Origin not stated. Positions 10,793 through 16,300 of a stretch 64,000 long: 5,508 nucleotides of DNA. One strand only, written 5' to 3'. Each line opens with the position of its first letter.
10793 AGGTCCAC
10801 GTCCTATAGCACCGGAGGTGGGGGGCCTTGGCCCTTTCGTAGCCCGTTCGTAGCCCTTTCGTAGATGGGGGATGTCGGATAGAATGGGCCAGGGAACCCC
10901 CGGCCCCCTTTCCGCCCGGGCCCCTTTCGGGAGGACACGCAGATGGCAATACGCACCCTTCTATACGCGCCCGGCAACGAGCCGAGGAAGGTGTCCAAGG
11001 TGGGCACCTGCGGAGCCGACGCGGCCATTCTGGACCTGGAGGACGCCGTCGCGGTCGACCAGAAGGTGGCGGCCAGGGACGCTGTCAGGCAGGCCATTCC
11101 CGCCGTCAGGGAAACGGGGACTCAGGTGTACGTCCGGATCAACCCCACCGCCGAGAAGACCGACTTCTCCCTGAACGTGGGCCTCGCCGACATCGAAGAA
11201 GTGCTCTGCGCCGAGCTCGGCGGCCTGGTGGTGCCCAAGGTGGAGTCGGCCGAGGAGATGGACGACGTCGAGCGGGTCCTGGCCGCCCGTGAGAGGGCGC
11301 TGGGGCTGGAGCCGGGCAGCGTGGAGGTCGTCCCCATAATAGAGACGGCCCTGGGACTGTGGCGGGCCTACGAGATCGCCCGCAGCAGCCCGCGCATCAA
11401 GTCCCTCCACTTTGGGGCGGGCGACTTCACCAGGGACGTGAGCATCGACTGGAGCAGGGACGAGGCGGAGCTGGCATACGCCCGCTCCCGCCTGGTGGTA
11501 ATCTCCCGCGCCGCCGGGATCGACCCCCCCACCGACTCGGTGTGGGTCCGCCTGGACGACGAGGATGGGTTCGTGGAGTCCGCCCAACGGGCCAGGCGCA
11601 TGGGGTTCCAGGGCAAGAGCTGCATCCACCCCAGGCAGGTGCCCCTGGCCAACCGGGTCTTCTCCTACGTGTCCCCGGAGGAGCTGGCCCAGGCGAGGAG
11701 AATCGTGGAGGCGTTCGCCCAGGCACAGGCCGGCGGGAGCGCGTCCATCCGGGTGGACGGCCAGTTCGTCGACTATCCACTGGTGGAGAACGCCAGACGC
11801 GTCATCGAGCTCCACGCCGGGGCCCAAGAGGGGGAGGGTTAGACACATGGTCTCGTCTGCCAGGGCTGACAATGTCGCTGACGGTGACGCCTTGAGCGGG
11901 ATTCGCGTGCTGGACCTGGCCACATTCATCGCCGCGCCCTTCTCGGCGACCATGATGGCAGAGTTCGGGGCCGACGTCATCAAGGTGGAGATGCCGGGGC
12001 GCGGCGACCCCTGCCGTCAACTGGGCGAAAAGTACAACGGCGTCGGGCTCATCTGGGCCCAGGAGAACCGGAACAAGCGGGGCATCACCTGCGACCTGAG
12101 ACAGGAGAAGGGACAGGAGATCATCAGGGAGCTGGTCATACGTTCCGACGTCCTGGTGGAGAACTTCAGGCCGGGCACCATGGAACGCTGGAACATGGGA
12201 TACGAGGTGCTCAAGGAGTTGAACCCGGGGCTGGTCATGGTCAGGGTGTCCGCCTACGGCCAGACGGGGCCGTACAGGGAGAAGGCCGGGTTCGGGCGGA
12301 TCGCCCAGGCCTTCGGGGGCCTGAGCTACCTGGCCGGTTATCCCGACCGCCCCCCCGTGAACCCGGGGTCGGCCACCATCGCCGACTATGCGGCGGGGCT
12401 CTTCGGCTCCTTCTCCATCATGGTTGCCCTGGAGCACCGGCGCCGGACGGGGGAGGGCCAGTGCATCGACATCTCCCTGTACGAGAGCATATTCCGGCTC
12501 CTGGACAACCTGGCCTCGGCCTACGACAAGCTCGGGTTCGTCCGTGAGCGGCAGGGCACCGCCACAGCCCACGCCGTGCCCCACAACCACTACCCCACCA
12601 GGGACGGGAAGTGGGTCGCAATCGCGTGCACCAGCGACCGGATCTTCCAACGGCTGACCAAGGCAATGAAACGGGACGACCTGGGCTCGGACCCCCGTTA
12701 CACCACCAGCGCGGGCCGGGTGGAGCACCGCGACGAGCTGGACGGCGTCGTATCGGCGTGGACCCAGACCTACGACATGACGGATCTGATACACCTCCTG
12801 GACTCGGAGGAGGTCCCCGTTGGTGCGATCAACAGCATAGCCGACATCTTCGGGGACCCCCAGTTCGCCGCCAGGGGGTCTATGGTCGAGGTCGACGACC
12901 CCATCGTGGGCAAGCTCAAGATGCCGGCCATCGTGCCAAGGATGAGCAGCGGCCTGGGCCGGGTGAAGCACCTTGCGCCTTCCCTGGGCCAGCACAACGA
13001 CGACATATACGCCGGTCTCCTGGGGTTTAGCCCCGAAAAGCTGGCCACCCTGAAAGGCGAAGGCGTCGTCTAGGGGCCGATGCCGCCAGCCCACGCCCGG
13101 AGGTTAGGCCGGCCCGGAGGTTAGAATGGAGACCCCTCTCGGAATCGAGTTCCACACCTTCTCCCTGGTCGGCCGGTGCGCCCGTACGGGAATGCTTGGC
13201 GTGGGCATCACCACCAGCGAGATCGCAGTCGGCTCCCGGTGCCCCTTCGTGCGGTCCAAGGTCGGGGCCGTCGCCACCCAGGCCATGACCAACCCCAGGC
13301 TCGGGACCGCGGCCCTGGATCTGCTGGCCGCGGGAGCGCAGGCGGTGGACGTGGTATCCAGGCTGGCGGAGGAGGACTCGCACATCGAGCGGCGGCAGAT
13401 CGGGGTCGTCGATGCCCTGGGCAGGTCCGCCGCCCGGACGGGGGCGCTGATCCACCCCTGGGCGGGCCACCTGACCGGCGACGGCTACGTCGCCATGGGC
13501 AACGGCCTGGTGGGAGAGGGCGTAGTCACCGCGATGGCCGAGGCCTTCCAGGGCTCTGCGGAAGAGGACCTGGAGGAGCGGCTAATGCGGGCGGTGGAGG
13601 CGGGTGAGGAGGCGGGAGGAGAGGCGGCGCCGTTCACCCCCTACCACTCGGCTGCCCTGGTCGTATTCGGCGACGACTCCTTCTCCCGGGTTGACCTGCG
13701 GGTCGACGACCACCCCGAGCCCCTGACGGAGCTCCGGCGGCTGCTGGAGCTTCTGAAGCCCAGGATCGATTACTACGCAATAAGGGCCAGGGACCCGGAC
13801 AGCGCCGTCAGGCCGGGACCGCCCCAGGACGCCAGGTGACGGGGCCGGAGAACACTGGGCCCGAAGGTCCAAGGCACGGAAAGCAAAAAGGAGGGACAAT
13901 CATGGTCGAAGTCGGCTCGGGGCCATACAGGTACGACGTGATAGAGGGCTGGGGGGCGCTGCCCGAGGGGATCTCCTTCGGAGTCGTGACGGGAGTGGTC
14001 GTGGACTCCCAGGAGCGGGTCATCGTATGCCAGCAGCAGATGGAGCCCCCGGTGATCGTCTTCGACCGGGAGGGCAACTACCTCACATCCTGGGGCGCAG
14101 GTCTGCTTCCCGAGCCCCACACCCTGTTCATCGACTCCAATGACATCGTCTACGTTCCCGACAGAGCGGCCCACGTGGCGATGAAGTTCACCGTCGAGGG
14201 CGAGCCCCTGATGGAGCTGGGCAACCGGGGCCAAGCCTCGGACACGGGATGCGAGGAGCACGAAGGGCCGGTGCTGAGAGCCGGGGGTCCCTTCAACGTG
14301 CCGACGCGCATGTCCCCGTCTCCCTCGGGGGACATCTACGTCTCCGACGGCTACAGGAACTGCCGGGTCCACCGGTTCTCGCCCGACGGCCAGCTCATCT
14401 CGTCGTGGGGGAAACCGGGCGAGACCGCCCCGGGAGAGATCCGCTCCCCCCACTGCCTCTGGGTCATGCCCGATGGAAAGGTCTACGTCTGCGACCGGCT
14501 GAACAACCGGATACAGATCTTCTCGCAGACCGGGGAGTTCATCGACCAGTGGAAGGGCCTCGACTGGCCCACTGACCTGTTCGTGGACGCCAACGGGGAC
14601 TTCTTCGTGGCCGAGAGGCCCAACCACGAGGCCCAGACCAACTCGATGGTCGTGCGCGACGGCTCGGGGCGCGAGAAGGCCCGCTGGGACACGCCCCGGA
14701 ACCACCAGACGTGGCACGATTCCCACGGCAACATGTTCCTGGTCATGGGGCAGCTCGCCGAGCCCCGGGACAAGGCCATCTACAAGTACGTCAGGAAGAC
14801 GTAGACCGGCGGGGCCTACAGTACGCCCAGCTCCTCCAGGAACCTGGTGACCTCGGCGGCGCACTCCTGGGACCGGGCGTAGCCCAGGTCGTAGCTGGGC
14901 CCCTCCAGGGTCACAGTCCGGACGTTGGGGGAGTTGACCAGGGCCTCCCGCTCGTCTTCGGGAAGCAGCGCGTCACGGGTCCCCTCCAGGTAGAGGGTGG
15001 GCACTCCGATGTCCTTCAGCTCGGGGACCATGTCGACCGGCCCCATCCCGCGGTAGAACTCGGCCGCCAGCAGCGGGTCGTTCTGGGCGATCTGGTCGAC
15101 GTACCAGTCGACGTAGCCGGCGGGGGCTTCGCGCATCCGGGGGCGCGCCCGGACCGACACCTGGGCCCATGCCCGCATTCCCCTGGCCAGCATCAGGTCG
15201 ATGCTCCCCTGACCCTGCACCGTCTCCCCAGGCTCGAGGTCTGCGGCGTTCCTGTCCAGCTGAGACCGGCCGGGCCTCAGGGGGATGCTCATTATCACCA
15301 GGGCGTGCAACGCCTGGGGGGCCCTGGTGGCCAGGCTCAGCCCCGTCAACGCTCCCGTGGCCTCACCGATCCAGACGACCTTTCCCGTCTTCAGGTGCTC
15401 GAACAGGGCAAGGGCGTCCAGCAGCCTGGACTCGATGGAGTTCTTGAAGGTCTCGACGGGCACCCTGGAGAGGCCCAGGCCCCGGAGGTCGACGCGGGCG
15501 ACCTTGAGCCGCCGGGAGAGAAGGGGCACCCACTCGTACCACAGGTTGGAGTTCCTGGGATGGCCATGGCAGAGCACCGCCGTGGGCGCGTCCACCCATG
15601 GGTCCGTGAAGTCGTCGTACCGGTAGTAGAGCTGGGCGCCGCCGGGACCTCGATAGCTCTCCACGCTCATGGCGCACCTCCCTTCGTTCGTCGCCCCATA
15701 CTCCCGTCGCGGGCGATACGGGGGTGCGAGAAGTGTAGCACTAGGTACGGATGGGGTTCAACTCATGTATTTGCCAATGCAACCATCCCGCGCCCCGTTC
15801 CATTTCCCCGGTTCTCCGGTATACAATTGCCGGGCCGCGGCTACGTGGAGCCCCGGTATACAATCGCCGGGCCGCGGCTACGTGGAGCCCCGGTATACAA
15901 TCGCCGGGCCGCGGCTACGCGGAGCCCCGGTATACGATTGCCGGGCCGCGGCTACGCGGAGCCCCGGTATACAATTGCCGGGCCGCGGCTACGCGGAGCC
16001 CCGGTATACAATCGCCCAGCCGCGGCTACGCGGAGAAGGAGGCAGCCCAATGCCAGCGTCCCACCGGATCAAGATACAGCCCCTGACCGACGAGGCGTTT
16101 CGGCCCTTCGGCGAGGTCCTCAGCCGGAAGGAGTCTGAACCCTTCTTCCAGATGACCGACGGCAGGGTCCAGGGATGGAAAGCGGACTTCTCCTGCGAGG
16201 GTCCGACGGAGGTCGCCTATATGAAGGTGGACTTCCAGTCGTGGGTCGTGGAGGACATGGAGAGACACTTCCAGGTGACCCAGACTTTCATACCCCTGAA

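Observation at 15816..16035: Six-copy 37-bp tandem array filling a divergent promoter region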

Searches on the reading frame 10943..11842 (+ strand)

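Call 12: search_protein_families(library=pfam, proteins=[window:10943-11842:+])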
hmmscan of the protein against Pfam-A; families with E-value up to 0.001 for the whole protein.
window:10943-11842:+ (299 aa): 3 families
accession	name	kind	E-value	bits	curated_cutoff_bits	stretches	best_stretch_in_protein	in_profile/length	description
PF03328.21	HpcH_HpaI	-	8.4e-48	163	25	1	4-230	1-221/221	HpcH/HpaI aldolase/citrate lyase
PF15617.12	C-C_Bond_Lyase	-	9.2e-13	48.5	28.4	1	6-260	10-286/320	C-C_Bond_Lyase of the TIM-Barrel fold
PF22484.2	DUF6986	-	0.00034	20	27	1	95-168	167-247/408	Domain of unknown function (DUF6986)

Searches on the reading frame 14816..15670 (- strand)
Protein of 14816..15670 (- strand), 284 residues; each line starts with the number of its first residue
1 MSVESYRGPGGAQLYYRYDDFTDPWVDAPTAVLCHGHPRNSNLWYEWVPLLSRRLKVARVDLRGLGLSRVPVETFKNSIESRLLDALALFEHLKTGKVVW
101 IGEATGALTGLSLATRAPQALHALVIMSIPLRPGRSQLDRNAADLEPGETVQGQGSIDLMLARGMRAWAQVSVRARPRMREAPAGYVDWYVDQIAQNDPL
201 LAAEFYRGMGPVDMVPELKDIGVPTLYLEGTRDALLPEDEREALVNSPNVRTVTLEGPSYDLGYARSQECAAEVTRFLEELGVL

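Call 12: search_protein_families(library=pfam, proteins=[window:14816-15670:-])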
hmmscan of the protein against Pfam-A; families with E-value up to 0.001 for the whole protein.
window:14816-15670:- (284 aa): 3 families
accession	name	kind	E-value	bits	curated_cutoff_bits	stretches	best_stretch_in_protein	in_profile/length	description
PF00561.26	Abhydrolase_1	-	2.5e-15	57.3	25.8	1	32-242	4-219/245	alpha/beta hydrolase fold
PF12697.13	Abhydrolase_6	-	3.3e-12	48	26.3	1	32-260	2-204/217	Alpha/beta hydrolase family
PF12146.15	Hydrolase_4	-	3e-08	33.7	27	1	32-253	8-222/239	Serine aminopeptidase, S33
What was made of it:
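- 14816..15670 (-): Divergently transcribed alpha/beta-hydrolase gene. Pfam Abhydrolase_1, E = 2.5e-15 (call 12).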

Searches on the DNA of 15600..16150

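Call 55: search_rna_families(source=window, start=15600, end=16150, threshold=evalue, max_evalue=1)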
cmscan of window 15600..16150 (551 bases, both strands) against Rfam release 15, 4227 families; matches with E-value up to 1: 4.
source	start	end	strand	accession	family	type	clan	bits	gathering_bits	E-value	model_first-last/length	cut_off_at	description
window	16017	16047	-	RF03139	S4-Bacteroidia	Cis-reg; leader;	CL00119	22.4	34.7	0.023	1-34/34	no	S4-Bacteroidia ribosomal protein leader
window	15976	16032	+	RF03937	mir-9456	Gene; miRNA;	-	20.7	80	0.21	1-68/68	no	mir-9456 microRNA precursor family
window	15865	15921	+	RF03937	mir-9456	Gene; miRNA;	-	20.6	80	0.22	1-68/68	no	mir-9456 microRNA precursor family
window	16118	16131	-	RF01149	sR10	Gene; snRNA; snoRNA; CD-box;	-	13.4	45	0.75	41-54/54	no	Small nucleolar RNA sR10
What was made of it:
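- On Known cis-regulatory RNA or sRNA families (Rfam): Only sub-threshold chance-level hits in 15600-16150 (call 55).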
